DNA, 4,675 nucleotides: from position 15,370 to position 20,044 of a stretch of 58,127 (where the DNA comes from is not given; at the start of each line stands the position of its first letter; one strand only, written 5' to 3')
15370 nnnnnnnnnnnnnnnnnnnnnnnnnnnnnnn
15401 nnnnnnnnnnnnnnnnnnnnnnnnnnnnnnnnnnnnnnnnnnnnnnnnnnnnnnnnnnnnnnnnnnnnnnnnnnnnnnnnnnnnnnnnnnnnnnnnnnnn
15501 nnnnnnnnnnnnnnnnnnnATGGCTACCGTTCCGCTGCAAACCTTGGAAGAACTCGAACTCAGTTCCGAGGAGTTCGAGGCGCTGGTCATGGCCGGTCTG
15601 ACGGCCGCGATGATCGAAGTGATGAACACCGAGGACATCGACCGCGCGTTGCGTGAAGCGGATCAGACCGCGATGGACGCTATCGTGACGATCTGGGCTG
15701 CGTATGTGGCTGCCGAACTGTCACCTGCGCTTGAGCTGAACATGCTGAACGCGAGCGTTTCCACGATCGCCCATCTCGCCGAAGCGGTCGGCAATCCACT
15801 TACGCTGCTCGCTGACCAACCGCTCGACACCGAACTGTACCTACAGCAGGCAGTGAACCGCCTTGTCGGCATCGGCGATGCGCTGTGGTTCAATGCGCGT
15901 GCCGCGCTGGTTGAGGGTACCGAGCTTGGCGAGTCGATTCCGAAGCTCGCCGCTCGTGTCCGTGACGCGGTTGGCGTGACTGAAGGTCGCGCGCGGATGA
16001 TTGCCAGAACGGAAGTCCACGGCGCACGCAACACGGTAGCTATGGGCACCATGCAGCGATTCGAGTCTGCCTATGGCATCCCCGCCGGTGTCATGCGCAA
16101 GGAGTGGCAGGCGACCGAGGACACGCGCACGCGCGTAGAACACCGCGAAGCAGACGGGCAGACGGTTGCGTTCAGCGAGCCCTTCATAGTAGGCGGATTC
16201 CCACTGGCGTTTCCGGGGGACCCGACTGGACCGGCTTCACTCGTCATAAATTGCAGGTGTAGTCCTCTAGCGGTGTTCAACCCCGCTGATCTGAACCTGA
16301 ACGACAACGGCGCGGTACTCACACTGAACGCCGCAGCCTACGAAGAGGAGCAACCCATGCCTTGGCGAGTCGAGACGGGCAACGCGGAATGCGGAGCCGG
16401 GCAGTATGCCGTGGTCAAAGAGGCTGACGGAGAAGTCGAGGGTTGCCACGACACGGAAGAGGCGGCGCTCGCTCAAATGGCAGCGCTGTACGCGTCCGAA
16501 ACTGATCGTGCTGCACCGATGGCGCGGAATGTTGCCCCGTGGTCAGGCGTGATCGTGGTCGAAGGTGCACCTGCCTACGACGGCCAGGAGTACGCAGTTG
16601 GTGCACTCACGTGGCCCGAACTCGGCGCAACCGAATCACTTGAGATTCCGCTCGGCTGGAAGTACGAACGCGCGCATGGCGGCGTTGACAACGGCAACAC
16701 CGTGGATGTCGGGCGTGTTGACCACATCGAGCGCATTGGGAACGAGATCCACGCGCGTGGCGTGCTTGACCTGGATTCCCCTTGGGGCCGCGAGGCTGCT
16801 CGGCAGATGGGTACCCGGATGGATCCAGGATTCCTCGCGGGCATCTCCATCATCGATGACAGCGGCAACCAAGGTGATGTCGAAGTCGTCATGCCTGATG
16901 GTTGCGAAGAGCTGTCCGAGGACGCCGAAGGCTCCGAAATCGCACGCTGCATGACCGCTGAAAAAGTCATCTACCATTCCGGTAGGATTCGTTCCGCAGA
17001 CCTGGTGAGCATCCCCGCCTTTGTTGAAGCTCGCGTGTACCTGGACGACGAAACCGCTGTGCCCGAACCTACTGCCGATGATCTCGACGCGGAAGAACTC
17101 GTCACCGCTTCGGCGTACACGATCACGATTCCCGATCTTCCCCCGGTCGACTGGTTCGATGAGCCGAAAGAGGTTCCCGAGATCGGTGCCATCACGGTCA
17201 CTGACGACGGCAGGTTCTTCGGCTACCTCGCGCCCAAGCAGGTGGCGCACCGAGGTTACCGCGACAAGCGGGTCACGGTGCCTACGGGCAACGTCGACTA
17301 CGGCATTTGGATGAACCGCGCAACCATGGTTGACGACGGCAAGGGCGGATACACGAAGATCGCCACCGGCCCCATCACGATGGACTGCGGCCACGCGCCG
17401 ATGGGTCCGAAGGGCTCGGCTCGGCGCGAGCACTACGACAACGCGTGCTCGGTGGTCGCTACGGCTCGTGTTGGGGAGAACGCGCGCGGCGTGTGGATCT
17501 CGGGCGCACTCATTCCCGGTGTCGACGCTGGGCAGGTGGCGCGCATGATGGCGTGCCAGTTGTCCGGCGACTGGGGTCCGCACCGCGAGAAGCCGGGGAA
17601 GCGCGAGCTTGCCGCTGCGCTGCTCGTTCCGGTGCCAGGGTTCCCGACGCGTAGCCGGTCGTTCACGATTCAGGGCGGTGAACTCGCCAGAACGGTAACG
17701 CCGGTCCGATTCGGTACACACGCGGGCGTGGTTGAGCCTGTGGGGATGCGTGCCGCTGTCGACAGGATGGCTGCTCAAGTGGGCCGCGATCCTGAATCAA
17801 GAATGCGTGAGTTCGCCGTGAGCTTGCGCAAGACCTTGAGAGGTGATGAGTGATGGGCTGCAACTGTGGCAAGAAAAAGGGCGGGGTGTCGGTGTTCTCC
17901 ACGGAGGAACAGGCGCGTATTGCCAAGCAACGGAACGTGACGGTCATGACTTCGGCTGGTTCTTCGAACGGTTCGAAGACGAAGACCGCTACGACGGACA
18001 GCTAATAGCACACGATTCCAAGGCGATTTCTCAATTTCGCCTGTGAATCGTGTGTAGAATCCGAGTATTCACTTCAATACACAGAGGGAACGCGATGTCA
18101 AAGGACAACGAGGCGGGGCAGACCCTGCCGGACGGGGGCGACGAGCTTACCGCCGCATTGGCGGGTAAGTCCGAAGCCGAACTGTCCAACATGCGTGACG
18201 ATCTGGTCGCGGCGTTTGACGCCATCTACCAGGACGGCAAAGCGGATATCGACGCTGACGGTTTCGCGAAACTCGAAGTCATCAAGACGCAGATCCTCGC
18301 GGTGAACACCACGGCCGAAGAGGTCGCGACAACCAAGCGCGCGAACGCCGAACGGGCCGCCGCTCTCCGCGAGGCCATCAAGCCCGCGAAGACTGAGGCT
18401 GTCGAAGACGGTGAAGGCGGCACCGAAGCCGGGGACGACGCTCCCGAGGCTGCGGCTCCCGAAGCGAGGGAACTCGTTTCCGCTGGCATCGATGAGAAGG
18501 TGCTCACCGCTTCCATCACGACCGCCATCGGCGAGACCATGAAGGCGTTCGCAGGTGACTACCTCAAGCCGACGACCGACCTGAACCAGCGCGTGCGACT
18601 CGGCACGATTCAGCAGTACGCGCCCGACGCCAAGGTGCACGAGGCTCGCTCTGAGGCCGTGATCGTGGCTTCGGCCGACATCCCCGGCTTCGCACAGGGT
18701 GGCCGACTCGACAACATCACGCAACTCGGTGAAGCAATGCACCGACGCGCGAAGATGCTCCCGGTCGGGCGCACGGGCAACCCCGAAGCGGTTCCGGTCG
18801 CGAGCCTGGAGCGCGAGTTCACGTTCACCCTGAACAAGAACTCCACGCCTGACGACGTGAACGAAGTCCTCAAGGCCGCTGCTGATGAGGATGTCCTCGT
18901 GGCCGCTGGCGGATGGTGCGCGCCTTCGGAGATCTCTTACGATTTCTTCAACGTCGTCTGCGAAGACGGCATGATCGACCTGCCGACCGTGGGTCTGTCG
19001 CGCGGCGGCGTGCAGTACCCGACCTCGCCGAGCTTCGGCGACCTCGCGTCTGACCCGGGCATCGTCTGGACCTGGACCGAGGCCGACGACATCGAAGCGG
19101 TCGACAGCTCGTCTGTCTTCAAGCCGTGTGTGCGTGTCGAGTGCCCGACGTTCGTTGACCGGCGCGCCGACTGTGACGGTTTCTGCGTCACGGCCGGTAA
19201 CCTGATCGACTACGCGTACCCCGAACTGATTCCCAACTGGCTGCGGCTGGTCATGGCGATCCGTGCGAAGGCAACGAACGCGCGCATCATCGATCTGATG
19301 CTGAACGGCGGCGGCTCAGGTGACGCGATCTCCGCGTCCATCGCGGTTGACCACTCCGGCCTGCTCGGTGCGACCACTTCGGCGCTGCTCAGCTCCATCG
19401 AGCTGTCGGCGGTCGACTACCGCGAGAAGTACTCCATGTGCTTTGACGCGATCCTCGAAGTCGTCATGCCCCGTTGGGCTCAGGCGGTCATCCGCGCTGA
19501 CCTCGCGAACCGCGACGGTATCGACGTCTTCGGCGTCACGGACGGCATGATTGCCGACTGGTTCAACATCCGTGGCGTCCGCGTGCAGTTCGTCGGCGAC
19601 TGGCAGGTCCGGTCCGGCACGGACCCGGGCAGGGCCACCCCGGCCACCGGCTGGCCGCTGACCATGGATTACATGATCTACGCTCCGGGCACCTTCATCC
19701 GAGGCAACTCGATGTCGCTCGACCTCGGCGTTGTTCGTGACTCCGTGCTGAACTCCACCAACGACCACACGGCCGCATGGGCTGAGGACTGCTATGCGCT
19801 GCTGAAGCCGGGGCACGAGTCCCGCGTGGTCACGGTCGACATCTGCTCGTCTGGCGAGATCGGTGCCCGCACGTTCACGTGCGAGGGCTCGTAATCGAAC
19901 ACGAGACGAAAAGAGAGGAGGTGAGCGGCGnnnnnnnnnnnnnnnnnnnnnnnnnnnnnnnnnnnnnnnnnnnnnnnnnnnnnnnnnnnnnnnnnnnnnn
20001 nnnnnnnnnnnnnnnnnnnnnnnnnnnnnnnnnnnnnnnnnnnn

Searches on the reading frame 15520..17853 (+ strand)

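Call 51: search_protein_families(library=pfam, proteins=[window:15520-17853:+], max_evalue=0.001)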
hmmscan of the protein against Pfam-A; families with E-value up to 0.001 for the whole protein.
window:15520-17853:+ (777 aa): 1 family
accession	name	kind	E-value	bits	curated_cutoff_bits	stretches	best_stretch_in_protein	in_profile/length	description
PF04233.19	Phage_Mu_F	-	3.7e-14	53.8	29.6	1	128-248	5-110/112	Phage Mu protein F like protein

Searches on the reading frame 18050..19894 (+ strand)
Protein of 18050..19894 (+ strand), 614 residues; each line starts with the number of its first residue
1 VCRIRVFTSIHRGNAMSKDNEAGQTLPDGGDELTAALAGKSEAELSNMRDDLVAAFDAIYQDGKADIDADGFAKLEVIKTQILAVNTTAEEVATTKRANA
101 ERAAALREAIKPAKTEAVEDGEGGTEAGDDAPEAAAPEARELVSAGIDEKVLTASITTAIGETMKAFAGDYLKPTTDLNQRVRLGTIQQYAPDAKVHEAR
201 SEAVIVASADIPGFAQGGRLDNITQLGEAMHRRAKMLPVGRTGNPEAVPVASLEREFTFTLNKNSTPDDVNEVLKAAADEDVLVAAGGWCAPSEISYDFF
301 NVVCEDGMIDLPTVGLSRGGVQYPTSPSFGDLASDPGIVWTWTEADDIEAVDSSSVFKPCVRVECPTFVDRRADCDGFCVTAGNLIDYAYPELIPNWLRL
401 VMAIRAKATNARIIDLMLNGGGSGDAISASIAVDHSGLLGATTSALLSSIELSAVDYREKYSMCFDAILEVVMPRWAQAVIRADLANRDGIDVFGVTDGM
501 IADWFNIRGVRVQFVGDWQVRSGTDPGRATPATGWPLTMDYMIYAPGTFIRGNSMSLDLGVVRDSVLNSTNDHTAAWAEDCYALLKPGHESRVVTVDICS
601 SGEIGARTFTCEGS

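Call 51: search_protein_families(library=pfam, proteins=[window:18050-19894:+], max_evalue=0.001)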
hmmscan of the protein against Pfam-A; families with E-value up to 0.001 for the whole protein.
window:18050-19894:+ (614 aa): 0 families

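Call 52: search_protein_families(library=phrogs, proteins=[window:18050-19894:+], max_evalue=0.001)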
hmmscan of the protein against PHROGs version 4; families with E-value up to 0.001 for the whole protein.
window:18050-19894:+ (614 aa): 2 families
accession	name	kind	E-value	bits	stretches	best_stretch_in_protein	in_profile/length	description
phrog_777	-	head and packaging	3e-130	437.2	1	32-611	5-577/580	major head protein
phrog_20604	-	head and packaging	3.1e-05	25.2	1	283-327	3-48/76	virion structural protein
